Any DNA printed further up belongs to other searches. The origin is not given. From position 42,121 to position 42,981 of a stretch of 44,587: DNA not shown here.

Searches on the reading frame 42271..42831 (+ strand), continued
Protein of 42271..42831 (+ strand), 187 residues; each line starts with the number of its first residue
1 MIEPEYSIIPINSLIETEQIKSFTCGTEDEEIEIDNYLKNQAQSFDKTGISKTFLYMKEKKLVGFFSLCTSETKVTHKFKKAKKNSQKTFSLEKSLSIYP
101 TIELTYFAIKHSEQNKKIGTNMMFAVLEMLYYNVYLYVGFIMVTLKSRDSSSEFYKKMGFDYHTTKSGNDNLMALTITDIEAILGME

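Call 34: get_annotated_region(hit=H3, flank=3000)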
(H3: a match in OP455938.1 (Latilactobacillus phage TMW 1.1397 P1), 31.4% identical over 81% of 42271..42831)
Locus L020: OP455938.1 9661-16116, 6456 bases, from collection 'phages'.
description: Latilactobacillus phage TMW 1.1397 P1, complete genome.
organism: Latilactobacillus phage TMW 1.1397 P1 (NCBI taxid 2995632)
taxonomy: Viruses; Duplodnaviria; Heunggongvirae; Uroviricota; Caudoviricetes
host: Latilactobacillus sakei TMW 1.1397; source: virions isolated from purified post-induction lysate; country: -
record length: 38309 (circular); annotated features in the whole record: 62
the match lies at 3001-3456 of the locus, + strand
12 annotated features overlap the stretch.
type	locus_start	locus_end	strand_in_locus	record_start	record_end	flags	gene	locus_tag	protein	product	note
CDS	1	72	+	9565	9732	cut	-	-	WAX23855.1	hypothetical protein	-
CDS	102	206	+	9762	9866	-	-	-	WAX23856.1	hypothetical protein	-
CDS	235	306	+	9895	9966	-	-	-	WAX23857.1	hypothetical protein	-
CDS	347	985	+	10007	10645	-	-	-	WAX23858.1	hypothetical protein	-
CDS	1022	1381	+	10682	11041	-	-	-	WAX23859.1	putative holin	-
CDS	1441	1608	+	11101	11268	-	-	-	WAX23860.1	holin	-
CDS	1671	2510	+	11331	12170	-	-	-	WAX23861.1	N-acetylmuramoyl-L-alanine amidase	-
CDS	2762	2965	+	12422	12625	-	-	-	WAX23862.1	hypothetical protein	-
CDS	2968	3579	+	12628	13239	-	-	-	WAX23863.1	N-acetyltransferase domain-containing protein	-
CDS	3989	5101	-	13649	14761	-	-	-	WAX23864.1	integrase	-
CDS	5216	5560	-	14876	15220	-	-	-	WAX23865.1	HTH cro/C1-type domain-containing protein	-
CDS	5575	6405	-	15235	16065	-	-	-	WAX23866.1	hypothetical protein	-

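Call 55: predict_structure(alignment_id=A1)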
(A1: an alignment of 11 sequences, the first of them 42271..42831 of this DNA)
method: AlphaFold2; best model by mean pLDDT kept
length: 187 residues; sequences in the alignment: 11
mean_pLDDT: 58.2   pTM: 0.56
mean pLDDT of the five models: 58.2, 51.2, 46.1, 44.4, 42.4
residues with pLDDT >= 90: 0; 70-90: 34; 50-70: 104; < 50: 49
segments of 3 or more residues with pLDDT < 50: 88-98, 144-173
pLDDT, mean of each block of 10 residues (from residue 1): 63 59 62 63 56 76 73 53 51 47 64 66 75 62 47 42 33 53 60
secondary structure, 60 per line:
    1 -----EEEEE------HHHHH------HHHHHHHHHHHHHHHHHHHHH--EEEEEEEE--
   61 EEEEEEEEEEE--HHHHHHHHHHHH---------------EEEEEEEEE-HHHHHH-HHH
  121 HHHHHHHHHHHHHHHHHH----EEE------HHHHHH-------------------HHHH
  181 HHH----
elements in order: E6-10 H17-21 H28-48 E51-58 E61-71 H74-85 E101-109 H111-116 H118-138 E143-145 H152-157 H177-183

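Call 58: fold_search(model_id=the predicted structure, library=pdb)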
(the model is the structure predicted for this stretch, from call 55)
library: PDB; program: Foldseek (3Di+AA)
matches with E <= 10: 947; with E <= 0.001: 189
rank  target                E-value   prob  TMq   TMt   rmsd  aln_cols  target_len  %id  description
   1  6gtr_B                3.2e-09  1.00  0.62  0.72   3.9       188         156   16  Structure of the AtaT Y144F mutant toxin bound to the C-terminus of the antitoxin AtaR and Acetyl-CoA (released 2019-03-06)
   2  6ajm_B                4.3e-09  1.00  0.62  0.72   3.8       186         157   18  Crystal structure of apo AtaTR (released 2019-01-02)
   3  7chd_C                4.3e-09  1.00  0.65  0.67   4.7       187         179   18  AtaT complexed with acetyl-methionyl-tRNAfMet (released 2020-11-04)
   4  6ajm_A                6.6e-09  1.00  0.61  0.65   5.8       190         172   18  Crystal structure of apo AtaTR (released 2019-01-02)
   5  6gtq_B                8.5e-09  1.00  0.61  0.70   4.8       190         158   17  Structure of the AtaT Y144F mutant toxin bound to the C-terminus of the antitoxin AtaR (released 2019-03-06)
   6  7chd_G                8.5e-09  1.00  0.60  0.66   5.4       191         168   18  AtaT complexed with acetyl-methionyl-tRNAfMet (released 2020-11-04)
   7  6gtp                  1.1e-08  1.00  0.61  0.63   7.1       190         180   17  Structure of the AtaT Y144F mutant toxin (released 2019-03-06)
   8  7ak7_A                1.6e-08  1.00  0.59  0.70   4.8       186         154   20  Structure of Salmonella TacT2 toxin bound to TacA2 antitoxin (released 2021-08-18)
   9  7chd_B                1.8e-08  1.00  0.66  0.68   4.7       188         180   18  AtaT complexed with acetyl-methionyl-tRNAfMet (released 2020-11-04)
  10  7ak7_B                2.0e-08  1.00  0.60  0.71   5.1       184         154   21  Structure of Salmonella TacT2 toxin bound to TacA2 antitoxin (released 2021-08-18)
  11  5xun_A                6.9e-08  1.00  0.60  0.65   5.2       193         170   18  Crystal structure of Y145F mutant of KacT (released 2017-07-19)
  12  7chd_E                7.4e-08  1.00  0.60  0.64   5.4       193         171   17  AtaT complexed with acetyl-methionyl-tRNAfMet (released 2020-11-04)
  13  7chd_A                7.8e-08  1.00  0.62  0.67   5.0       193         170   17  AtaT complexed with acetyl-methionyl-tRNAfMet (released 2020-11-04)
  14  7ak9_B                8.3e-08  1.00  0.61  0.68   3.6       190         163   16  Structure of Salmonella TacT3 toxin bound to TacA3 antitoxin C-terminal peptide (released 2021-08-18)
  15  6gtr_A                8.3e-08  1.00  0.61  0.70   4.8       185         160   17  Structure of the AtaT Y144F mutant toxin bound to the C-terminus of the antitoxin AtaR and Acetyl-CoA (released 2019-03-06)
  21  6gtq_A                1.0e-07  1.00  0.62  0.71   5.1       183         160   17  Structure of the AtaT Y144F mutant toxin bound to the C-terminus of the antitoxin AtaR (released 2019-03-06)
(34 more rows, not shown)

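Call 62: find_related_loci(query=A6, collection=viral_contigs, flank=2500)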
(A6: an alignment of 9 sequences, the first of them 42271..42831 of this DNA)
Query A6 (187 aa) in viral_contigs; peptide patterns used: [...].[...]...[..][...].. (x = any residue, [..] = any of these).
234 stretches matched a pattern; 16 encode a relative of the query (tblastn E <= 1e-3); 16 distinct loci.
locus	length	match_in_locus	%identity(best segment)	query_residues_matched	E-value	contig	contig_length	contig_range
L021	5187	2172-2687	33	11-184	2e-21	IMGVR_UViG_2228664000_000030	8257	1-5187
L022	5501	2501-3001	28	11-180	3e-17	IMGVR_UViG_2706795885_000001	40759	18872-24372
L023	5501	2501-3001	28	11-180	3e-17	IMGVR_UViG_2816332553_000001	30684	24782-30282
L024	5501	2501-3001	28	11-180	3e-17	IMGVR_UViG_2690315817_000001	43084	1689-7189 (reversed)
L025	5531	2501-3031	30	1-180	5e-16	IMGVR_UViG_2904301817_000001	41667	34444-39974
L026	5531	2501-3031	28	1-180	7e-16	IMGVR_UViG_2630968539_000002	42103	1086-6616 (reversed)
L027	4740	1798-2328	28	1-180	7e-16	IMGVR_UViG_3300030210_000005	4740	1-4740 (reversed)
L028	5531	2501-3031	28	1-180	7e-16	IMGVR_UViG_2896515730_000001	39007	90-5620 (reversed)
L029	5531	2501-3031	28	1-180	7e-16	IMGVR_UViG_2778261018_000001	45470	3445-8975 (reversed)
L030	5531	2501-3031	28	1-180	7e-16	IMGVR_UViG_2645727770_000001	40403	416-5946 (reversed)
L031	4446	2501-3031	28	1-180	7e-16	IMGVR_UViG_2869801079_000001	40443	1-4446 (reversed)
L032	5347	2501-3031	28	1-180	7e-16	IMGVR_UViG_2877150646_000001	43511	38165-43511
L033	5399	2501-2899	31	19-160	7e-13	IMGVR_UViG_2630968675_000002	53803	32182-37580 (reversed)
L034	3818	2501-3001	28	11-180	3e-17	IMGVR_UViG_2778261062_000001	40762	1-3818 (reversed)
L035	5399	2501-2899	27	20-164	7e-10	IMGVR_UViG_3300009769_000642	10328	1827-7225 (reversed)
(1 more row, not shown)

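Call 79: search_dna_similar(query=window:42271-42831:+, collection=plasmids, mode=protein, max_rows=15, max_evalue=0.00001)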
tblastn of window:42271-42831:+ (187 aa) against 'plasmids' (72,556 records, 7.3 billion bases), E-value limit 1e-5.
No match.

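Call 81: find_related_loci(query=A1, collection=genome_contigs, flank=3000)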
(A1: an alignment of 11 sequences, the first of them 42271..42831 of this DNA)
Query A1 (187 aa) in genome_contigs; peptide patterns used: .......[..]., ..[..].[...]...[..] (x = any residue, [..] = any of these).
47 stretches matched a pattern, but none encodes a relative of the query by tblastn (E <= 1e-3).
